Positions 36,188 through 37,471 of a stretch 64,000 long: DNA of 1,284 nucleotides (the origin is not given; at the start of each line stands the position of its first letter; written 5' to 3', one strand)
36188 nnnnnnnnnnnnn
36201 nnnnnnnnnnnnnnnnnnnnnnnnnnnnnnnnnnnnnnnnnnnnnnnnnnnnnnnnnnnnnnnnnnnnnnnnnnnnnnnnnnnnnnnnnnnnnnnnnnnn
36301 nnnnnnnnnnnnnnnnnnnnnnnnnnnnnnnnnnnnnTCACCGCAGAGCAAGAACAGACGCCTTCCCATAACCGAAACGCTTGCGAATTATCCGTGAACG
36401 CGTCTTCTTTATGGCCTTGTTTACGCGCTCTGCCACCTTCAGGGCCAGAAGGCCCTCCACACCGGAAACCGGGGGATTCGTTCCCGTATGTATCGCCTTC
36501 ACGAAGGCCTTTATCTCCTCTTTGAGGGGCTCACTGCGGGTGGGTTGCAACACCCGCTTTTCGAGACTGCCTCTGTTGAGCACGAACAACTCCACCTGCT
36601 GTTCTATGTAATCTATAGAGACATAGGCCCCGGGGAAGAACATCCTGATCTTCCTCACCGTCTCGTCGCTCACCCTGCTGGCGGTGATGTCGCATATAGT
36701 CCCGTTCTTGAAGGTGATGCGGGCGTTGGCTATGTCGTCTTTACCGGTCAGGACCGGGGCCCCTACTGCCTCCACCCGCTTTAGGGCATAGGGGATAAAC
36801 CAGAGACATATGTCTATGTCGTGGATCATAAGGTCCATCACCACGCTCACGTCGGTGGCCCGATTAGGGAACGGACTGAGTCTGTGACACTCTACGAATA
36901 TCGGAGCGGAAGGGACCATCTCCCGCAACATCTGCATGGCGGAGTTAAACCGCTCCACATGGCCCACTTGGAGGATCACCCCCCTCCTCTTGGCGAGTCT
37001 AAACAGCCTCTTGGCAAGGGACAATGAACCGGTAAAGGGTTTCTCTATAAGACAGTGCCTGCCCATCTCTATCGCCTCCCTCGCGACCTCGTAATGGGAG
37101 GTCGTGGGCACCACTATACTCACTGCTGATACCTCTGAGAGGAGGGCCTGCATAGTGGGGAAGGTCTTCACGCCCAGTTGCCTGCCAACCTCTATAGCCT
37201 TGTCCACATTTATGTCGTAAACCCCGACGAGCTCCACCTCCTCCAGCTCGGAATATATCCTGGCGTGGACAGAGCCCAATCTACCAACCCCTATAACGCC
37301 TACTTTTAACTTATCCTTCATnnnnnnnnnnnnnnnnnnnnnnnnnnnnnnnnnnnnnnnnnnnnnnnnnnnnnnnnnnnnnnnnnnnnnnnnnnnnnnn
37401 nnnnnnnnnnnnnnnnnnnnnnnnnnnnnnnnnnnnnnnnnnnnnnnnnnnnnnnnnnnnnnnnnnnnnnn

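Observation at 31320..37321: Candidate GnnA/GnnB pair, suggesting 2,3-diamino-2,3-dideoxyglucose (GlcN3N) lipid A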

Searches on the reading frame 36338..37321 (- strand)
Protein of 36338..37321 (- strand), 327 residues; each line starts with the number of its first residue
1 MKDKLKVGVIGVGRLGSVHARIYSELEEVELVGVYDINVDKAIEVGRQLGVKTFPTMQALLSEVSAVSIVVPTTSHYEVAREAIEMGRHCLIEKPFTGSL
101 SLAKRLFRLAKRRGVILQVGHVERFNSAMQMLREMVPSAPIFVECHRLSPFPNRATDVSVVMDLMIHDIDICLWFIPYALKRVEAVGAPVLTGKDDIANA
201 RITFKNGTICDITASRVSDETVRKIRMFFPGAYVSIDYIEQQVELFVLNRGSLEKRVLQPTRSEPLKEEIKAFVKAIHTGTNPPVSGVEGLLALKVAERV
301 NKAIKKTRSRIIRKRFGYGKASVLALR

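Call 3: search_protein_families(library=ncbifam, proteins=[window:36338-37321:-])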
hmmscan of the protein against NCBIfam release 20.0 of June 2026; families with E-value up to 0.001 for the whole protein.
window:36338-37321:- (327 aa): 12 families
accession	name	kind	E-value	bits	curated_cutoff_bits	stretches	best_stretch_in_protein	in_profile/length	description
NF040723.1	UDP-GlcNAcDh_Arch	equivalog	7.7e-67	225.9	450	1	5-298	1-295/302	UDP-N-acetylglucosamine 3-dehydrogenase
TIGR04380.1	myo_inos_iolG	equivalog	3.5e-37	128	355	1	4-308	1-327/330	inositol 2-dehydrogenase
NF052679.1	InsChiInosDhIolG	equivalog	3.1e-18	65.9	540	1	5-184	3-193/343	bifunctional inositol 2-dehydrogenase/D-chiro-inositol 1-dehydrogenase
NF008607.0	PRK11579.1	subfamily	5.6e-16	58.5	330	1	1-136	1-137/346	oxidoreductase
NF041392.1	XylDh_Gfo6_Halo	equivalog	1e-11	44.2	350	1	63-307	82-345/350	D-xylose 1-dehydrogenase Gfo6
NF007574.0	PRK10206.1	equivalog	1.5e-11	44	352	1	63-138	65-140/345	oxidoreductase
NF058561.1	BT_2158_fam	equivalog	1.3e-10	40.5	750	1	3-141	34-174/487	glycoside 3-dehydrogenase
NF058563.1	BT_2159_fam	equivalog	2.6e-08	33.3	650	1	5-217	1-225/350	disaccharide 3-dehydrogenase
NF052479.1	LevoglcsnDh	equivalog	2.6e-08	33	650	1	4-136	3-146/386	levoglucosan dehydrogenase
NF009830.0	PRK13304.1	equivalog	5.6e-06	26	267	1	5-92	2-90/265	aspartate dehydrogenase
NF003995.0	PRK05472.2-4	subfamily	0.00083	18.9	126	0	3-87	82-169/213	redox-sensing transcriptional repressor Rex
TIGR01327.1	PGDH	equivalog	0.00095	18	454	0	6-76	140-206/525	phosphoglycerate dehydrogenase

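Call 4: search_protein_families(library=pfam, proteins=[window:36338-37321:-])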
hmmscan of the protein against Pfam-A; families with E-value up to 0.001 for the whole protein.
window:36338-37321:- (327 aa): 4 families
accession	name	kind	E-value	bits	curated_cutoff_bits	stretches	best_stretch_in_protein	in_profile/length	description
PF01408.29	GFO_IDH_MocA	-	3e-27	96.1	24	1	5-121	1-120/120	Oxidoreductase family, NAD-binding Rossmann fold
PF22725.1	GFO_IDH_MocA_C3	-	1.7e-09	38.2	27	1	154-220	39-108/124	GFO/IDH/MocA C-terminal domain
PF02629.25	CoA_binding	-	4.1e-05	24.7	22.3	1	4-87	3-87/97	CoA binding domain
PF02894.22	GFO_IDH_MocA_C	-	0.0001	22.6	22.9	0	159-307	41-213/218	Oxidoreductase family, C-terminal alpha/beta domain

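Call 7: search_solved_structures(query=window:36338-37321:-, max_evalue=0.00001)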
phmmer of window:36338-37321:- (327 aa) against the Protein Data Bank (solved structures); distinct sequences matched with E-value up to 0.00001: 65 (the best 60 are shown).
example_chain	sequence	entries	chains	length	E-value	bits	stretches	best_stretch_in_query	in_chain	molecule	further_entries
7bvj_A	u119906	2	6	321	9.5e-63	215.6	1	5-307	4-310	Oxidoreductase, NAD-binding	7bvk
3ezy_A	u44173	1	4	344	5.2e-24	88.4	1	5-319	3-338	Dehydrogenase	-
3db2_A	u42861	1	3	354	1.5e-16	63.9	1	5-141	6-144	putative NADPH-dependent oxidoreductase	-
3mz0_A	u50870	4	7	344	9e-16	61.4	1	5-183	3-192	Inositol 2-dehydrogenase/D-chiro-inositol 3-dehydrogenase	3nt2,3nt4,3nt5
3e18_A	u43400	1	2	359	1.1e-15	61.1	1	4-214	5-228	oxidoreductase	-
4l9r_A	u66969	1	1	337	2.2e-15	60.1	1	5-183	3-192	Inositol 2-dehydrogenase/D-chiro-inositol 3-dehydrogenase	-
4l8v_A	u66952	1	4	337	2.2e-15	60.1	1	5-183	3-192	Inositol 2-dehydrogenase/D-chiro-inositol 3-dehydrogenase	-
3nto_A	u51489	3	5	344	8.4e-15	58.2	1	5-183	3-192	Inositol 2-dehydrogenase/D-chiro-inositol 3-dehydrogenase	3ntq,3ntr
3uuw_A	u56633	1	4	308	2.1e-14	56.9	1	4-303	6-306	Putative oxidoreductase with NAD(P)-binding Rossmann-fold domain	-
4mie_A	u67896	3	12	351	2.3e-14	56.7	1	5-212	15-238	Inositol 2-dehydrogenase/D-chiro-inositol 3-dehydrogenase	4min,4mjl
4mio_A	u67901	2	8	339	2.3e-14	56.7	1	5-212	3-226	Inositol 2-dehydrogenase/D-chiro-inositol 3-dehydrogenase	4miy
4mkx_A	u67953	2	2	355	2.9e-14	56.4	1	4-306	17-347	Inositol dehydrogenase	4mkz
3cea_A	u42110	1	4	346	3.1e-14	56.4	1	4-301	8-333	Myo-inositol 2-dehydrogenase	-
4n54_A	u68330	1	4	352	3.4e-14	56.2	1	5-306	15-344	Inositol dehydrogenase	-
9azo_A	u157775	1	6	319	1.2e-13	54.4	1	3-160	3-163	PmdC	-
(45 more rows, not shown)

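Call 11: find_homologous_proteins(query=window:36338-37321:-, max_evalue=1e-20)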
Query window:36338-37321:- (327 aa): 7996 proteins with E <= 1e-20 among 8000 candidates; the best 120 are listed.
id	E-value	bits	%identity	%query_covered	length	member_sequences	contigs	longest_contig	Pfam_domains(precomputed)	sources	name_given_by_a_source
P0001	2.8e-202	689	96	100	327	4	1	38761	PF01408.29,PF22725.2,PF02894.23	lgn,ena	-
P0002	1.7e-161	555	73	95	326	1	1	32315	PF01408.29,PF22725.2,PF02894.23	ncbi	-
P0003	2.4e-151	521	71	96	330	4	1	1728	PF01408.29,PF22725.2,PF02894.23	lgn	-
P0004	9.4e-151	519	71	96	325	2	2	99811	PF01408.29,PF22725.2,PF02894.23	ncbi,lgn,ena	-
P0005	2.6e-147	508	69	87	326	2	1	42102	PF01408.29,PF22725.2,PF02894.23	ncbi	-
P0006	2.0e-144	499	71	96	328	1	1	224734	PF01408.29,PF22725.2,PF02894.23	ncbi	-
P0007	1.7e-143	496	69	95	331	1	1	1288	PF01408.29,PF22725.2,PF02894.23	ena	-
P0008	5.4e-133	461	63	99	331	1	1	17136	PF01408.29,PF22725.2,PF02894.23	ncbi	-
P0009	1.4e-102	361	55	92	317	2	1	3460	PF01408.29,PF22725.2,PF02894.23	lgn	-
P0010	3.6e-101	357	56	91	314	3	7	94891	PF01408.29,PF22725.2,PF02894.23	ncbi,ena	-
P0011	5.9e-92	326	51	92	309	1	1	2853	PF01408.29,PF22725.2,PF02894.23,PF03807.24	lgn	-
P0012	7.1e-92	326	50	92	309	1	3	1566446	PF01408.29,PF22725.2,PF02894.23,PF03807.24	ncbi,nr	ncbi:MAG: Gfo/Idh/MocA family oxidoreductase [Candidatus Omnitrophica bacterium]|nr:Gfo/Idh/MocA fam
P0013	4.1e-91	324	50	92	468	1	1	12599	PF01408.29,PF22725.2,PF02894.23,PF02684.22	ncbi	ncbi:MAG: Gfo/Idh/MocA family oxidoreductase, partial [Candidatus Omnitrophota bacterium]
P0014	4.1e-91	324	50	94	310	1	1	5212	PF01408.29,PF22725.2,PF02894.23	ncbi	-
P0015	9.6e-91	322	50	94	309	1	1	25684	PF01408.29,PF22725.2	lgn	-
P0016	5.8e-90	320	50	93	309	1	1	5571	PF01408.29,PF22725.2,PF02894.23,PF03807.24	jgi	-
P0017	1.0e-89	319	49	94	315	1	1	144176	PF01408.29,PF22725.2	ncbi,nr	ncbi:MAG: Gfo/Idh/MocA family oxidoreductase [Candidatus Omnitrophica bacterium]|nr:Gfo/Idh/MocA fam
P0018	4.0e-89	317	51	95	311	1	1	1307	PF01408.29,PF22725.2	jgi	jgi:predicted dehydrogenase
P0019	5.7e-89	317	48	94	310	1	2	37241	PF01408.29,PF22725.2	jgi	-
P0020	6.2e-89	316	49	94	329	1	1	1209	PF01408.29,PF22725.2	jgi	-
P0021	1.0e-88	316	49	93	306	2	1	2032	PF01408.29,PF22725.2,PF02894.23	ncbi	-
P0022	1.4e-88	315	51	93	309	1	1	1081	PF01408.29,PF22725.2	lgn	-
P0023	2.5e-88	315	50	92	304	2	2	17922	PF01408.29,PF22725.2,PF02894.23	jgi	jgi:predicted dehydrogenase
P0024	2.5e-88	315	48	94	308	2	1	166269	PF01408.29,PF22725.2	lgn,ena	-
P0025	2.6e-88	314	50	93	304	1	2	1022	PF01408.29,PF22725.2,PF02894.23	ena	-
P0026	3.0e-88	314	50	93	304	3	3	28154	PF01408.29,PF22725.2,PF02894.23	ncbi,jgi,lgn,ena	-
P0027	5.2e-88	313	49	93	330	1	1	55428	PF01408.29,PF22725.2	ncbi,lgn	-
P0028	9.5e-88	313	50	93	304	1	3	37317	PF01408.29,PF22725.2,PF02894.23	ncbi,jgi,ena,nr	ncbi:gfo/Idh/MocA family oxidoreductase [bacterium]|nr:MAG: gfo/Idh/MocA family oxidoreductase [bact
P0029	1.0e-87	312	49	93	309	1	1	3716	PF01408.29,PF22725.2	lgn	-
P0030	1.1e-87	312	48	96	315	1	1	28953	PF01408.29,PF22725.2,PF02894.23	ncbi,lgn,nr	ncbi:MAG: Gfo/Idh/MocA family oxidoreductase [Candidatus Omnitrophica bacterium]|nr:Gfo/Idh/MocA fam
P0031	1.3e-87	312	48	93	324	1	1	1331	PF01408.29,PF22725.2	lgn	-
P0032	1.5e-87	312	50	93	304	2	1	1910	PF01408.29,PF22725.2,PF02894.23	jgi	-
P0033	1.8e-87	312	48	94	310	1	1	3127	PF01408.29,PF22725.2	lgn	-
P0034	2.4e-87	311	49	94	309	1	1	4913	PF01408.29,PF22725.2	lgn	-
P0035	2.6e-87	311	50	94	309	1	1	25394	PF01408.29,PF22725.2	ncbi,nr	ncbi:MAG: Gfo/Idh/MocA family oxidoreductase [Candidatus Omnitrophica bacterium]|nr:Gfo/Idh/MocA fam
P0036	3.0e-87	311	49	94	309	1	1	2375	PF01408.29,PF22725.2,PF02894.23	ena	-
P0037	3.2e-87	311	50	93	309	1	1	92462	PF01408.29,PF22725.2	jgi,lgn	jgi:predicted dehydrogenase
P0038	4.2e-87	310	48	91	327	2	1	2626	PF01408.29,PF22725.2,PF02894.23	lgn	-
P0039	4.4e-87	310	48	94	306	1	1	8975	PF01408.29,PF22725.2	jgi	jgi:predicted dehydrogenase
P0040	4.6e-87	310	47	89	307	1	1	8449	PF01408.29,PF22725.2,PF02894.23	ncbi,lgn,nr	ncbi:MAG: Gfo/Idh/MocA family oxidoreductase [Candidatus Omnitrophota bacterium]|nr:Gfo/Idh/MocA fam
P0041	5.3e-87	310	48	93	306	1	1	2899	PF01408.29,PF22725.2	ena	-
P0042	6.4e-87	310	47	91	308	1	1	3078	PF01408.29,PF22725.2,PF02894.23,PF03807.24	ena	-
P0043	7.1e-87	310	48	94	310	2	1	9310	PF01408.29,PF22725.2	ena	-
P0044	8.6e-87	309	48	94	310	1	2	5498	PF01408.29,PF22725.2,PF02894.23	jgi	jgi:predicted dehydrogenase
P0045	8.9e-87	309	50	93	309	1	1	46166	PF01408.29,PF22725.2,PF02894.23,PF03807.24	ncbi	-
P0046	9.2e-87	309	49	93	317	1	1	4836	PF01408.29,PF22725.2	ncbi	-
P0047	9.7e-87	309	47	94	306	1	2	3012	PF01408.29,PF22725.2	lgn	-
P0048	1.2e-86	309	45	94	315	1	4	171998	PF01408.29,PF22725.2,PF02894.23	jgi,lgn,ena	-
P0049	1.3e-86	309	48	89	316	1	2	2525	PF01408.29,PF22725.2,PF02894.23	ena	-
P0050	1.4e-86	309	49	94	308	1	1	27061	PF01408.29,PF22725.2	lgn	-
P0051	1.6e-86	309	50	93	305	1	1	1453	PF01408.29,PF22725.2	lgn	-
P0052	1.6e-86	309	48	94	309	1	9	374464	PF01408.29,PF22725.2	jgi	-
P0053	1.6e-86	309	48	93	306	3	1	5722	PF01408.29,PF22725.2,PF02894.23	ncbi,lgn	-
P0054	1.7e-86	308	51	92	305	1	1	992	PF01408.29,PF22725.2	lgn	-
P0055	1.9e-86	308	48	93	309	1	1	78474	PF01408.29,PF22725.2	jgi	jgi:predicted dehydrogenase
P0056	2.3e-86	308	45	94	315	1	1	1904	PF01408.29,PF22725.2,PF02894.23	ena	-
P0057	2.8e-86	308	48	94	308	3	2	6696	PF01408.29,PF22725.2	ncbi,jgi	jgi:predicted dehydrogenase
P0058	3.2e-86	308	49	93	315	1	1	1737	PF01408.29,PF22725.2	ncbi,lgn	-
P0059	3.4e-86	308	48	93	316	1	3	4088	PF01408.29,PF22725.2,PF02894.23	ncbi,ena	-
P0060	3.6e-86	307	47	94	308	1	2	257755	PF01408.29,PF22725.2,PF02894.23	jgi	-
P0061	4.3e-86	307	48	90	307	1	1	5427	PF01408.29,PF22725.2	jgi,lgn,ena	-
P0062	4.4e-86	307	48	93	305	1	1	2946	PF01408.29,PF22725.2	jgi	jgi:predicted dehydrogenase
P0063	4.6e-86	307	48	93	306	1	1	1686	PF01408.29,PF22725.2,PF02894.23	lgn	-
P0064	5.7e-86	307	48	93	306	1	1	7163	PF01408.29,PF22725.2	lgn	-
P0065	5.8e-86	307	50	92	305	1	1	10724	PF01408.29,PF22725.2,PF02894.23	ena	-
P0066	6.4e-86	307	48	91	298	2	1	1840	PF01408.29,PF22725.2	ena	-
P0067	6.8e-86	307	48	93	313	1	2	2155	PF01408.29,PF22725.2,PF02894.23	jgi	-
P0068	6.8e-86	306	48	93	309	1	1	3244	PF02629.26,PF01408.29,PF22725.2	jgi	jgi:predicted dehydrogenase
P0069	7.5e-86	306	47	94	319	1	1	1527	PF01408.29,PF22725.2,PF02894.23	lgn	-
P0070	7.7e-86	306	50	93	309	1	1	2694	PF01408.29,PF22725.2,PF02894.23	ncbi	-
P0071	7.8e-86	306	48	93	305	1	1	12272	PF01408.29,PF22725.2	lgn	-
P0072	8.0e-86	306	47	92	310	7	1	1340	PF01408.29,PF22725.2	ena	-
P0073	8.7e-86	306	48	97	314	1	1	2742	PF01408.29,PF22725.2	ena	-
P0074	9.4e-86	306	48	93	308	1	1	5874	PF01408.29,PF22725.2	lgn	-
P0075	1.1e-85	306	47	93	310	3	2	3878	PF01408.29,PF22725.2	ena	-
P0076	1.1e-85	306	46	94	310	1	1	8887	PF01408.29,PF22725.2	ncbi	-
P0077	1.3e-85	306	46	92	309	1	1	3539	PF01408.29,PF22725.2,PF02894.23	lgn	-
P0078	1.4e-85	305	48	94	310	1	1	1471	PF01408.29,PF22725.2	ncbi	-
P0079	1.4e-85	305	46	96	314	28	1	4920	PF01408.29,PF22725.2,PF02894.23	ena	-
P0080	1.4e-85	305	48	92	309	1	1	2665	PF01408.29,PF22725.2,PF02894.23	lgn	-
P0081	1.5e-85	305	48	94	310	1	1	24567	PF01408.29,PF22725.2,PF02894.23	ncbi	ncbi:MAG: Gfo/Idh/MocA family oxidoreductase [Deltaproteobacteria bacterium]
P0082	1.5e-85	305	48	94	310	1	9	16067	PF01408.29,PF22725.2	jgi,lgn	jgi:predicted dehydrogenase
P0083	1.6e-85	305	49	94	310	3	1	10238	PF01408.29,PF22725.2,PF02894.23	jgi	-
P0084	1.8e-85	305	48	93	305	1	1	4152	PF01408.29,PF22725.2,PF02894.23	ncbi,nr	ncbi:MAG: Gfo/Idh/MocA family oxidoreductase [Candidatus Omnitrophica bacterium]|nr:Gfo/Idh/MocA fam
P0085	2.0e-85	305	49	94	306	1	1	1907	PF01408.29,PF22725.2,PF02894.23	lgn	-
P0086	2.0e-85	305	47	93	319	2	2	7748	PF01408.29,PF22725.2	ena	-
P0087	2.1e-85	305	49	94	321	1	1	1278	PF01408.29,PF22725.2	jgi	jgi:predicted dehydrogenase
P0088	2.6e-85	305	48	93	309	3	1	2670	PF01408.29,PF22725.2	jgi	jgi:predicted dehydrogenase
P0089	3.0e-85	304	50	93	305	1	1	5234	PF01408.29,PF22725.2,PF02894.23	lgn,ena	-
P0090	3.1e-85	304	48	94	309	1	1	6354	PF01408.29,PF22725.2,PF02894.23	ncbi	ncbi:MAG: Gfo/Idh/MocA family oxidoreductase [Deltaproteobacteria bacterium]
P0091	3.3e-85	304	49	93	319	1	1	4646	PF01408.29,PF22725.2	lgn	-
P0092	3.4e-85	304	47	94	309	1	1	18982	PF01408.29,PF22725.2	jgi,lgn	jgi:predicted dehydrogenase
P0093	3.9e-85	304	49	92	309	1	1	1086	PF01408.29,PF22725.2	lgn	-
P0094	4.2e-85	304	49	92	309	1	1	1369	PF01408.29,PF22725.2,PF02894.23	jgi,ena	-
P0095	4.5e-85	304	50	93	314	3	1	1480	PF01408.29,PF22725.2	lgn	-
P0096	4.6e-85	304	48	94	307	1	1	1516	PF01408.29,PF22725.2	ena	-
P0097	4.8e-85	304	49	94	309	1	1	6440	PF01408.29,PF22725.2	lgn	-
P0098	5.0e-85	304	48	94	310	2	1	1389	PF01408.29,PF22725.2,PF02894.23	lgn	-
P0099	5.1e-85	304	49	92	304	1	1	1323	PF02629.26,PF01408.29,PF22725.2,PF02894.23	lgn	-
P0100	5.2e-85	304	47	93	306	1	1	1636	PF01408.29,PF22725.2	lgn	-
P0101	5.3e-85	304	48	94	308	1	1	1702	PF01408.29,PF22725.2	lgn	-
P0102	5.5e-85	304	49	92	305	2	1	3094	PF01408.29,PF22725.2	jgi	-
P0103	5.7e-85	303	51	90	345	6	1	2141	PF01408.29,PF22725.2,PF03807.24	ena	-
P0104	6.0e-85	303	46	93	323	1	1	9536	PF01408.29,PF22725.2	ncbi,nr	ncbi:MAG: Gfo/Idh/MocA family oxidoreductase [Candidatus Omnitrophica bacterium]|nr:Gfo/Idh/MocA fam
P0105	6.6e-85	303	49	93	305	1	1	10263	PF01408.29,PF22725.2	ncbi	-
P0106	7.0e-85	303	46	91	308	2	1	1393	PF01408.29,PF22725.2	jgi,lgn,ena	-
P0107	7.0e-85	303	48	92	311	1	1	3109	PF01408.29,PF22725.2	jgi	jgi:predicted dehydrogenase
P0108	8.6e-85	303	49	92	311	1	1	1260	PF02629.26,PF01408.29,PF22725.2,PF02894.23,PF02826.26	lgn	-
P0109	9.4e-85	303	48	92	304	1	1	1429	PF01408.29,PF22725.2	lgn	-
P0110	1.0e-84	303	49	94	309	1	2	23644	PF01408.29,PF22725.2,PF02894.23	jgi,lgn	jgi:predicted dehydrogenase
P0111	1.1e-84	303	47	94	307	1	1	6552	PF01408.29,PF22725.2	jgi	-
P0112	1.1e-84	303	48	92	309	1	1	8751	PF01408.29,PF22725.2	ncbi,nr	ncbi:MAG: Gfo/Idh/MocA family oxidoreductase [Candidatus Omnitrophica bacterium]|nr:Gfo/Idh/MocA fam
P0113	1.1e-84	303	48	94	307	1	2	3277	PF01408.29,PF22725.2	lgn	-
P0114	1.2e-84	302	49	93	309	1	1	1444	PF01408.29,PF22725.2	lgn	-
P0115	1.2e-84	302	48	93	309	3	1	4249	PF01408.29,PF22725.2,PF02894.23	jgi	jgi:predicted dehydrogenase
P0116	1.3e-84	302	48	94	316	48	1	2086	PF01408.29,PF22725.2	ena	-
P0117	1.3e-84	302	47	93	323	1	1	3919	PF01408.29,PF22725.2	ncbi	-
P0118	1.4e-84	302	48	94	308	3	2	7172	PF01408.29,PF22725.2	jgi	-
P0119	1.4e-84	302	50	94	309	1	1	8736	PF01408.29,PF22725.2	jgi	jgi:predicted dehydrogenase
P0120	1.4e-84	302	48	95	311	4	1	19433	PF01408.29,PF22725.2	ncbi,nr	ncbi:MAG: Gfo/Idh/MocA family oxidoreductase [Candidatus Omnitrophica bacterium]|nr:Gfo/Idh/MocA fam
